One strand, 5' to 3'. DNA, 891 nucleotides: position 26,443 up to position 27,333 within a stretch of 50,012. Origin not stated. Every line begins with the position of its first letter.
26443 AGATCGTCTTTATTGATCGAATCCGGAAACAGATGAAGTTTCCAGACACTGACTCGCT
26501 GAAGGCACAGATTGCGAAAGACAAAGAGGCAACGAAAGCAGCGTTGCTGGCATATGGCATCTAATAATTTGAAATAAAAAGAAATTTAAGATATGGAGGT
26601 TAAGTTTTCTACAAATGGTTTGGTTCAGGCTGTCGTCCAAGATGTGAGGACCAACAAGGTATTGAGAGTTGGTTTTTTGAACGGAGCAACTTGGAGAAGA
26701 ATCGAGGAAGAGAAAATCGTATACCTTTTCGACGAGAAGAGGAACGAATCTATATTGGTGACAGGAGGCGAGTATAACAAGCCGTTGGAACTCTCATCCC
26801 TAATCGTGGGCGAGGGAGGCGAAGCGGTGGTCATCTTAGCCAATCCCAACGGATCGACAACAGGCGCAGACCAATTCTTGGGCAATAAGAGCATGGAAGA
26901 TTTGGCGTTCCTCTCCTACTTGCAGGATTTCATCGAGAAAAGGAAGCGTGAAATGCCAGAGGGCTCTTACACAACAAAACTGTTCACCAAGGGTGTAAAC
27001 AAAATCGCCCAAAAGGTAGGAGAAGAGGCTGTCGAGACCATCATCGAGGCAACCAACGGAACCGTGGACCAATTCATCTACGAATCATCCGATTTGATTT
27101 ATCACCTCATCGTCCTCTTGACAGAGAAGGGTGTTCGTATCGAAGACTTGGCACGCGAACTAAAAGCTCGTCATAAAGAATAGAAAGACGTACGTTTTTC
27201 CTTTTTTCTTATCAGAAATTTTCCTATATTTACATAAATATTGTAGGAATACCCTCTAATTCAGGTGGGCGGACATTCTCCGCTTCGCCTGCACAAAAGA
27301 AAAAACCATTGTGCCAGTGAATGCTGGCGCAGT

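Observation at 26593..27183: HisIE-like gene with a degenerate cyclohydrolase half, co-transcribed with ribF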

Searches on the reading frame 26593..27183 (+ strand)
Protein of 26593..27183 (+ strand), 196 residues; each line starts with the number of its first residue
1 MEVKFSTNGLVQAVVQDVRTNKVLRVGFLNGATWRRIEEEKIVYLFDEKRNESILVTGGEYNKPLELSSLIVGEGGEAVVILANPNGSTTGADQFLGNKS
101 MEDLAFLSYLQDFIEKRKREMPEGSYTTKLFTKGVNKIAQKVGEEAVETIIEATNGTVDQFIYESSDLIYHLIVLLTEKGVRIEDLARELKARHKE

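Call 3: search_protein_families(library=pfam, proteins=[window:26593-27180:+], max_evalue=1)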
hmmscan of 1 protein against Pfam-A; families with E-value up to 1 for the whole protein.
window:26593-27180:+ (196 aa): 1 family
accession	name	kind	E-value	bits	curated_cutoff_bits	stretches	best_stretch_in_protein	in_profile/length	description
PF01503.22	PRA-PH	-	1.2e-21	77.3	21.3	1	109-194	3-86/86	Phosphoribosyl-ATP pyrophosphohydrolase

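Call 4: search_protein_families(library=ncbifam, proteins=[window:26593-27180:+], max_evalue=1)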
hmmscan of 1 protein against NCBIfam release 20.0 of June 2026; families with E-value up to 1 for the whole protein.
window:26593-27180:+ (196 aa): 8 families
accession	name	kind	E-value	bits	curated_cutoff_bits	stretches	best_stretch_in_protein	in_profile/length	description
NF002747.0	PRK02759.1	equivalog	1.7e-43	148.7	187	1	2-195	9-206/208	bifunctional phosphoribosyl-AMP cyclohydrolase/phosphoribosyl-ATP diphosphatase HisIE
TIGR03188.1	histidine_hisI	equivalog_domain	1.2e-30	105.5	42.7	1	107-190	1-84/84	phosphoribosyl-ATP diphosphatase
NF001613.0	PRK00400.1-5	equivalog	4.3e-29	100.6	120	1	106-195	5-94/107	phosphoribosyl-ATP diphosphatase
NF001611.0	PRK00400.1-3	equivalog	1.5e-23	83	99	1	106-194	6-94/108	phosphoribosyl-ATP diphosphatase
NF001610.0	PRK00400.1-1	equivalog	5.1e-11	42.6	104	1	114-190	17-93/93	phosphoribosyl-ATP diphosphatase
NF000768.0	PRK00051.1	equivalog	6.1e-06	25.8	126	1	2-52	15-65/131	phosphoribosyl-AMP cyclohydrolase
TIGR01901.1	adhes_NPXG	domain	0.041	13.8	29.1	1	46-94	17-64/79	filamentous hemagglutinin N-terminal domain-containing protein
NF005307.0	PRK06839.1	equivalog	0.047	12.3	748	1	18-71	362-413/496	o-succinylbenzoate--CoA ligase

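Call 5: find_homologous_proteins(query=window:26593-27180:+, max_evalue=0.001)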
Query window:26593-27180:+ (196 aa): 8000 proteins with E <= 0.001 among 8000 candidates; the best 120 are listed.
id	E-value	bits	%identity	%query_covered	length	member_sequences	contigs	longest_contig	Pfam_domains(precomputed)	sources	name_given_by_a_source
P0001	3.9e-117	406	97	100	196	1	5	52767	PF01503.23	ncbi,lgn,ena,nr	ncbi:MAG: phosphoribosyl-ATP diphosphatase [Paludibacteraceae bacterium]|nr:phosphoribosyl-ATP dipho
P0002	1.1e-116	405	97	100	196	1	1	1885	PF01503.23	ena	-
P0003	6.3e-115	399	96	100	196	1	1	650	PF01503.23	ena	-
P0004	1.9e-114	398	94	100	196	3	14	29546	PF01503.23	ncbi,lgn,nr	ncbi:MAG: phosphoribosyl-ATP diphosphatase [Paludibacteraceae bacterium]|nr:phosphoribosyl-ATP dipho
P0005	2.9e-109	381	90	100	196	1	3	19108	PF01503.23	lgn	-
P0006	2.2e-105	368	88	100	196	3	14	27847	PF01503.23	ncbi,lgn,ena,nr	ncbi:MAG: phosphoribosyl-ATP diphosphatase [Paludibacteraceae bacterium]|nr:phosphoribosyl-ATP dipho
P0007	1.2e-104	366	87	100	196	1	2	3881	PF01503.23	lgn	-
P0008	1.5e-94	333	79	100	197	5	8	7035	PF01503.23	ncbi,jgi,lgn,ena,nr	ncbi:MAG TPA: phosphoribosyl-ATP diphosphatase [Paludibacteraceae bacterium]|nr:phosphoribosyl-ATP d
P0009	1.2e-91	323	77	100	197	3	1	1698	PF01503.23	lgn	-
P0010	5.2e-90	318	78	100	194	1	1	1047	PF01503.23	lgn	-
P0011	1.2e-88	314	73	100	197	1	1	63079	PF01503.23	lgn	-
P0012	1.5e-84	300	72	100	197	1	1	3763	PF01503.23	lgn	-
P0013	7.5e-84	298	73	100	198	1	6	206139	PF01503.23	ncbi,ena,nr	ncbi:MAG: phosphoribosyl-ATP diphosphatase [Bacteroidales bacterium]|nr:phosphoribosyl-ATP diphospha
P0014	1.2e-83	297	100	72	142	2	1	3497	PF01503.23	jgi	-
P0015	2.2e-83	297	69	100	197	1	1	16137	PF01503.23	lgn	-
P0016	2.8e-83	296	73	100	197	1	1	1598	PF01503.23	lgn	-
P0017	3.3e-83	296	72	99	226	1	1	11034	PF01503.23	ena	-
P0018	3.8e-83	296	72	96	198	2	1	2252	PF01503.23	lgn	-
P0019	5.6e-83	295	72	100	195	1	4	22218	PF01503.23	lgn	-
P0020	8.3e-83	295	70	100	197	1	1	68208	PF01503.23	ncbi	-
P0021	1.0e-82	294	72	99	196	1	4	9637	PF01503.23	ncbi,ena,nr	ncbi:MAG: phosphoribosyl-ATP diphosphatase [Paludibacteraceae bacterium]|nr:phosphoribosyl-ATP dipho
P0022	1.6e-82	294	70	100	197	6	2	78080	PF01503.23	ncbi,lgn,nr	ncbi:MAG: phosphoribosyl-ATP diphosphatase [Bacteroidales bacterium]|nr:phosphoribosyl-ATP diphospha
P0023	1.7e-82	294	72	99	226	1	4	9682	PF01503.23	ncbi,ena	-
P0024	2.0e-82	293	72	100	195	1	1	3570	PF01503.23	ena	-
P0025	2.2e-82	293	72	99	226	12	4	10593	PF01503.23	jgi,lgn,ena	-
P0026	2.3e-82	293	72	99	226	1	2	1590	PF01503.23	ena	-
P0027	2.4e-82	293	72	100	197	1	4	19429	PF01503.23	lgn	-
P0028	2.6e-82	293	70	100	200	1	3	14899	PF01503.23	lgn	-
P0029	3.6e-82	293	72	100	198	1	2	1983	PF01503.23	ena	-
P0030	4.0e-82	292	70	100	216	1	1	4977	PF01503.23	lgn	-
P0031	4.2e-82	292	70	100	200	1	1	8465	PF01503.23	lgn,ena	-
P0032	4.4e-82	292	70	100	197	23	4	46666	PF01503.23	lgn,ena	-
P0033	4.8e-82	292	72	100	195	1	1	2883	PF01503.23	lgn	-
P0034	6.4e-82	292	71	100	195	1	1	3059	PF01503.23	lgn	-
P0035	7.4e-82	292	71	100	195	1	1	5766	PF01503.23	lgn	-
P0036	7.6e-82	292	72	100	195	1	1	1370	PF01503.23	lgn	-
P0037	1.1e-81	291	70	100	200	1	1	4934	PF01503.23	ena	-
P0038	1.4e-81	291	71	100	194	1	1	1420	PF01503.23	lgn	-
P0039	1.7e-81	290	70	100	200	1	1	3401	PF01503.23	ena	-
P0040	1.8e-81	290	70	100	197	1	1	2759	PF01503.23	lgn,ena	-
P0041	1.8e-81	290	70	100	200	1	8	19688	PF01503.23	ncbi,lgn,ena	-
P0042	2.2e-81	290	70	100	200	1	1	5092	PF01503.23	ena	-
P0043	2.2e-81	290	71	100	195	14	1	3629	PF01503.23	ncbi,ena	-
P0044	2.2e-81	290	71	100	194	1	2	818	PF01503.23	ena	-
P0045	2.4e-81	290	70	100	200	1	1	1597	PF01503.23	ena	-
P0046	3.6e-81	289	70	100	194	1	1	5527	PF01503.23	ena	-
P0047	3.6e-81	289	70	100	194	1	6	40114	PF01503.23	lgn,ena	-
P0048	3.9e-81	289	70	100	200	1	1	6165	PF01503.23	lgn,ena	-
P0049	4.2e-81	289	70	100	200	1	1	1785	PF01503.23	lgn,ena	-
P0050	4.5e-81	289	70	100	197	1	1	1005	PF01503.23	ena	-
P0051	4.6e-81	289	70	100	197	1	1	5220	PF01503.23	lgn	-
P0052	4.9e-81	289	69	100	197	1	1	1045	PF01503.23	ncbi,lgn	-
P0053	5.1e-81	289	69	100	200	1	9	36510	PF01503.23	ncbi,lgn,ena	-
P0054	5.1e-81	289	70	100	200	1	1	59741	PF01503.23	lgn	-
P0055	5.4e-81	289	70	100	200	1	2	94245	PF01503.23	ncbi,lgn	-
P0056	7.0e-81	288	70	100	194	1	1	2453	PF01503.23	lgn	-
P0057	7.1e-81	288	71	100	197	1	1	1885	PF01503.23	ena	-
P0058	7.2e-81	288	70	100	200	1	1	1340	PF01503.23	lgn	-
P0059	7.4e-81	288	70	100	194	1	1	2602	PF01503.23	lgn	-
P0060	7.5e-81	288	70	100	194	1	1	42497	PF01503.23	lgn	-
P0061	7.7e-81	288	72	97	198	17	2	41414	PF01503.23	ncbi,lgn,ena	-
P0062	8.2e-81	288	71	100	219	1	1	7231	PF01503.23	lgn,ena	-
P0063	8.4e-81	288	71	100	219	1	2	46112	PF01503.23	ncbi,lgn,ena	-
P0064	8.4e-81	288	71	100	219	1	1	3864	PF01503.23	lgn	-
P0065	8.4e-81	288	69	100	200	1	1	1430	PF01503.23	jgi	-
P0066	9.8e-81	288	70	100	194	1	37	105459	PF01503.23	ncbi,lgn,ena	-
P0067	1.0e-80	288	70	100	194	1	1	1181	PF01503.23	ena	-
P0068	1.2e-80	288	69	100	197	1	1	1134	PF01503.23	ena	-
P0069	1.2e-80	288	70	100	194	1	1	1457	PF01503.23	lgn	-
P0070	1.3e-80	288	71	99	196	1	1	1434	PF01503.23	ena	-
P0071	1.4e-80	287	70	100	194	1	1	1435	PF01503.23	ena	-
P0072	1.5e-80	287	70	100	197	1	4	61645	PF01503.23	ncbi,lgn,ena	-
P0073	1.5e-80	287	71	100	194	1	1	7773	PF01503.23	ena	-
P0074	1.5e-80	287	70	100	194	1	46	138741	PF01503.23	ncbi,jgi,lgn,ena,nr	ncbi:MAG: phosphoribosyl-ATP diphosphatase [Bacteroidales bacterium]|nr:phosphoribosyl-ATP diphospha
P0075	1.5e-80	287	70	100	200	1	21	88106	PF01503.23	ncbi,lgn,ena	-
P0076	1.5e-80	287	72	100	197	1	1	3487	PF01503.23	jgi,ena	-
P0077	2.0e-80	287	70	100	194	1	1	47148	PF01503.23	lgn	-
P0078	2.0e-80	287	72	100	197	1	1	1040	PF01503.23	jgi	jgi:phosphoribosyl-ATP pyrophosphohydrolase/phosphoribosyl-AMP cyclohydrolase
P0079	2.0e-80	287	70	100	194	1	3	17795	PF01503.23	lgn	-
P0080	2.2e-80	287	72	100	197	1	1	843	PF01503.23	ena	-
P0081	2.2e-80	287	70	100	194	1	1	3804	PF01503.23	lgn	-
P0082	2.3e-80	287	70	100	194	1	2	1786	PF01503.23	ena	-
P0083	3.4e-80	286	70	100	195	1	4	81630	PF01503.23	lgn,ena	-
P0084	3.5e-80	286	70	100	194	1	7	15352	PF01503.23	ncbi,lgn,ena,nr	ncbi:MAG: phosphoribosyl-ATP diphosphatase [Bacteroidales bacterium]|nr:phosphoribosyl-ATP diphospha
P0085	3.7e-80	286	72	96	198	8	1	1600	PF01503.23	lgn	-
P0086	3.7e-80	286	70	100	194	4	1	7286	PF01503.23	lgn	-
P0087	3.8e-80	286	70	100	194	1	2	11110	PF01503.23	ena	-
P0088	4.0e-80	286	70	100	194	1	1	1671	PF01503.23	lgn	-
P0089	4.1e-80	286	70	100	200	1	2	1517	PF01503.23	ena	-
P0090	4.1e-80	286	71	100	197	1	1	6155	PF01503.23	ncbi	-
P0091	4.3e-80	286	69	100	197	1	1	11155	PF01503.23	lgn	-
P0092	4.7e-80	286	69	100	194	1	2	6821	PF01503.23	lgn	-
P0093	4.7e-80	286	70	100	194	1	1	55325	PF01503.23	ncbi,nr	ncbi:MAG: phosphoribosyl-ATP diphosphatase [Bacteroidales bacterium]|nr:phosphoribosyl-ATP diphospha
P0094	4.8e-80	286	70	100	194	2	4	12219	PF01503.23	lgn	-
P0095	4.8e-80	286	70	100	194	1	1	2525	PF01503.23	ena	-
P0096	5.5e-80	285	70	100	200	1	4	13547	PF01503.23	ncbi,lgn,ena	-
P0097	5.5e-80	285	70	100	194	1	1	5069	PF01503.23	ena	-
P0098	5.5e-80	285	71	97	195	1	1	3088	PF01503.23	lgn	-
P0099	5.9e-80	285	70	100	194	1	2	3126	PF01503.23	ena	-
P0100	6.1e-80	285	71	100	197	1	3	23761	PF01503.23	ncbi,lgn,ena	-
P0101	6.2e-80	285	71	97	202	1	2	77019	PF01503.23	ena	-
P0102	6.3e-80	285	70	100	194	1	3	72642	PF01503.23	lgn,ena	-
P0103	6.4e-80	285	69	100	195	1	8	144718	PF01503.23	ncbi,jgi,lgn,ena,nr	ncbi:MAG: phosphoribosyl-ATP diphosphatase [Bacteroidales bacterium]|nr:phosphoribosyl-ATP diphospha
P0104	6.5e-80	285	69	100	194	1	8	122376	PF01503.23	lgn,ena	-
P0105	6.6e-80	285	70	100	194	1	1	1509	PF01503.23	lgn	-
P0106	7.2e-80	285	70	100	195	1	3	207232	PF01503.23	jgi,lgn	-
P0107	7.5e-80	285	70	100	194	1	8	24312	PF01503.23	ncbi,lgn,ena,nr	ncbi:MAG: phosphoribosyl-ATP diphosphatase [Bacteroidales bacterium]|nr:phosphoribosyl-ATP diphospha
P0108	7.9e-80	285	71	96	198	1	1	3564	PF01503.23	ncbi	-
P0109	7.9e-80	285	71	100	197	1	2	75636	PF01503.23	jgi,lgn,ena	-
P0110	8.2e-80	285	70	97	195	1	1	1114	PF01503.23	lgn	-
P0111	8.5e-80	285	69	100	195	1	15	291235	PF01503.23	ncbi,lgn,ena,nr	ncbi:MAG: phosphoribosyl-ATP diphosphatase [Bacteroidales bacterium]|nr:phosphoribosyl-ATP diphospha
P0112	9.1e-80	285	69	100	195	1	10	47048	PF01503.23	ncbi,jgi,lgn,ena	-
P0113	9.2e-80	285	70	100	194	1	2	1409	PF01503.23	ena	-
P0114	9.3e-80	285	69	100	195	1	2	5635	PF01503.23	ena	-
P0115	9.5e-80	285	70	97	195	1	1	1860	PF01503.23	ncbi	-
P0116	9.9e-80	285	70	100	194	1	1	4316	PF01503.23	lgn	-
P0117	9.9e-80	285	70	97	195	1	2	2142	PF01503.23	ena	-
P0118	1.0e-79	285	69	100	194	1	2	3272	PF01503.23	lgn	-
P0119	1.0e-79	285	70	100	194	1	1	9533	PF01503.23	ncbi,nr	ncbi:MAG: phosphoribosyl-ATP diphosphatase [Bacteroidales bacterium]|nr:phosphoribosyl-ATP diphospha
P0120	1.0e-79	285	70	100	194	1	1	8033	PF01503.23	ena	-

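Call 7: search_solved_structures(query=window:26593-27180:+, max_evalue=1, show_alignments=3)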
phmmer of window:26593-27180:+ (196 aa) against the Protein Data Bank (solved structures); distinct sequences matched with E-value up to 1: 10.
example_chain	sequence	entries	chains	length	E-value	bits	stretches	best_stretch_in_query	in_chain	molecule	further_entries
6j2l_A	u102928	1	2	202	6.1e-25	91.4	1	6-194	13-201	Histidine biosynthesis bifunctional protein HisIE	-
6j22_A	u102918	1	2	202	1.6e-24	90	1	6-194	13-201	Histidine biosynthesis bifunctional protein HisIE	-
1yvw_A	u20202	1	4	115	3e-16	63.1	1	110-194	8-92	Phosphoribosyl-ATP pyrophosphatase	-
2a7w_A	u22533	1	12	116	1.3e-12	51.2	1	107-193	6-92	Phosphoribosyl-ATP pyrophosphatase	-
7bgm_A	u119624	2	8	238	5.4e-09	39.4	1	3-193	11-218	Phosphoribosyl-AMP cyclohydrolase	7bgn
1yxb_A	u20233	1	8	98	4.3e-07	33.2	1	115-194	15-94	Phosphoribosyl-ATP pyrophosphatase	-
1y6x_A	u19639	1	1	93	0.00012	25.3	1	114-190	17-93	Phosphoribosyl-ATP pyrophosphatase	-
3c90_X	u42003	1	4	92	0.00013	25.2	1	114-190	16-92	Phosphoribosyl-ATP pyrophosphatase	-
1zps_A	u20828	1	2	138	0.1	15.8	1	8-88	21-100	Phosphoribosyl-AMP cyclohydrolase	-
5x9q_A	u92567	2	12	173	0.84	12.7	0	29-91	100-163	Putative cytidylyltransferase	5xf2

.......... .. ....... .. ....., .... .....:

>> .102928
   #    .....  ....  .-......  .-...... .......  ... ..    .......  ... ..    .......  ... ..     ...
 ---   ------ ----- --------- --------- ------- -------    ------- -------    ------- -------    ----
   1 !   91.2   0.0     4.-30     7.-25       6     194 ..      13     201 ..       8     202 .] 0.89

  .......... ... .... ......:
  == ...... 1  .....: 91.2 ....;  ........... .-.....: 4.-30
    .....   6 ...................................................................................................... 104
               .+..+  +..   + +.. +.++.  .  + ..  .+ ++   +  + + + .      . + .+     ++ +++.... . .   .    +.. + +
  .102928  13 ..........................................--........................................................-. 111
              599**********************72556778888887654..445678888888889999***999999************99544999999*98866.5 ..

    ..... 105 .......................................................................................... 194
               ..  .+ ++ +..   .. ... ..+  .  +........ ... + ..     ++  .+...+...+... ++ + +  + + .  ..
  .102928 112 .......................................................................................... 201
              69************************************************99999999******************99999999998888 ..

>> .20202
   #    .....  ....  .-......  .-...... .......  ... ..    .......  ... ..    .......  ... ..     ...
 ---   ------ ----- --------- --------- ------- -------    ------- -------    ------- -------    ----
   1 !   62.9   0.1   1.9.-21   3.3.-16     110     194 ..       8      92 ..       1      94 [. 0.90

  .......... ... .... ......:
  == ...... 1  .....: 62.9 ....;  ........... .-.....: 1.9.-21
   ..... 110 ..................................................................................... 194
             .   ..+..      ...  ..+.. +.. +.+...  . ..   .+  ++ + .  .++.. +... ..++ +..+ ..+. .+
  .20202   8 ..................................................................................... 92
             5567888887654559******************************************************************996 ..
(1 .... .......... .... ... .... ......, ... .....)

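Call 10: find_encoding_contigs(protein=P0111, flank=10000, max_places=4)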
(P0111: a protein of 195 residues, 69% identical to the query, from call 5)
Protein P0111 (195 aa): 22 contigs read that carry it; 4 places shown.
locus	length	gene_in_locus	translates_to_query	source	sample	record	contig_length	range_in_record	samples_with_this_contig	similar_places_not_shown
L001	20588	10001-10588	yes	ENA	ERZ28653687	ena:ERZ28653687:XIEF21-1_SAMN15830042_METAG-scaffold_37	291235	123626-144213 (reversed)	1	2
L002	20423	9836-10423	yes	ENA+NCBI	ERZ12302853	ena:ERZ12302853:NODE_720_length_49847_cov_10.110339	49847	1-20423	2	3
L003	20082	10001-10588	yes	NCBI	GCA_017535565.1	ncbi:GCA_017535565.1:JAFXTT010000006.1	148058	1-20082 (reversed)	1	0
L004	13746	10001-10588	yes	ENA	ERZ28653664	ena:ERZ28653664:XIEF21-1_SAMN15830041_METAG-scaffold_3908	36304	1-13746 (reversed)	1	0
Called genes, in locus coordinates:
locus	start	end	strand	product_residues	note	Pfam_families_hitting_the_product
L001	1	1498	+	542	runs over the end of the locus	PF07690:MFS_1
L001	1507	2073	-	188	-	-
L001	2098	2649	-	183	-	-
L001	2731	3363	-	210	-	PF13568:OMP_b-brl_2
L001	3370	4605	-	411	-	PF13742:tRNA_anti_2, PF02601:Exonuc_VII_L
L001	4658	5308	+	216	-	PF01596:Methyltransf_3, PF13578:Methyltransf_24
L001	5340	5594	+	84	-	-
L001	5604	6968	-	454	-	PF00909:Ammonium_transp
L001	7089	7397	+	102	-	-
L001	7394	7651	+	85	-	-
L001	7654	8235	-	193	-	PF01725:Ham1p_like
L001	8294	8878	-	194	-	-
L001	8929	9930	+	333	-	PF01565:FAD_binding_4, PF02873:MurB_C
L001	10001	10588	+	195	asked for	PF01503:PRA-PH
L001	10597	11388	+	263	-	PF00005:ABC_tran, PF02463:SMC_N, PF13175:AAA_15 (faint), PF13304:AAA_21 (weak)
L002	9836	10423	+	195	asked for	PF01503:PRA-PH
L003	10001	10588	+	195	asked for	PF01503:PRA-PH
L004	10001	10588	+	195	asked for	PF01503:PRA-PH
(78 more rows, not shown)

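Call 29: find_encoding_contigs(protein=window:26593-27183:+, flank=10000, max_places=3)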
Protein window:26593-27183:+ (196 aa): 23 contigs read that carry it; 3 places shown.
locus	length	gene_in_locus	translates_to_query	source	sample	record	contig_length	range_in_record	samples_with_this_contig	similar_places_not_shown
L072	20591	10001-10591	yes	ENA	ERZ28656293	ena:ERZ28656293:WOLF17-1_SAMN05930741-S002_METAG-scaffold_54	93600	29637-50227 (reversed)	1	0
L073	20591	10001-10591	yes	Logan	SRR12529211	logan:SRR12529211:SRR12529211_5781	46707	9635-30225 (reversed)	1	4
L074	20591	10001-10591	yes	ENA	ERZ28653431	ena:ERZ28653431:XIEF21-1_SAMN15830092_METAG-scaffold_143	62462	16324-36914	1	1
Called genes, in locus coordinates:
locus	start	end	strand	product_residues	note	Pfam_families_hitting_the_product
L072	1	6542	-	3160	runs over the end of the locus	PF18911:PKD_4 (faint), PF19408:PKD_6 (faint), PF19081:Ig_7 (weak)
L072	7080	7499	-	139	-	-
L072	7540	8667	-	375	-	-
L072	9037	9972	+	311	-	PF06574:FAD_syn, PF01687:Flavokinase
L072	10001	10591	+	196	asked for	PF01503:PRA-PH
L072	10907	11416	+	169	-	-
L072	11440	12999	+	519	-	PF01145:Band_7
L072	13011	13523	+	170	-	-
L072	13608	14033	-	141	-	PF13328:HD_4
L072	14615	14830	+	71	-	-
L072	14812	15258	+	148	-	-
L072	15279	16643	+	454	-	PF00150:Cellulase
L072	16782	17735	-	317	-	PF00389:2-Hacid_dh, PF02826:2-Hacid_dh_C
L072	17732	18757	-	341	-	PF01757:Acyl_transf_3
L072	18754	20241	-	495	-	PF00890:FAD_binding_2, PF01266:DAO (faint), PF01593:Amino_oxidase, PF03486:HI0933_like (faint), PF07992:Pyr_redox_2 (faint), PF12831:FAD_oxidored (weak), PF13450:NAD_binding_8, PF13738:Pyr_redox_3 (faint)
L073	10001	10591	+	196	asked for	PF01503:PRA-PH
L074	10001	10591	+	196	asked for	PF01503:PRA-PH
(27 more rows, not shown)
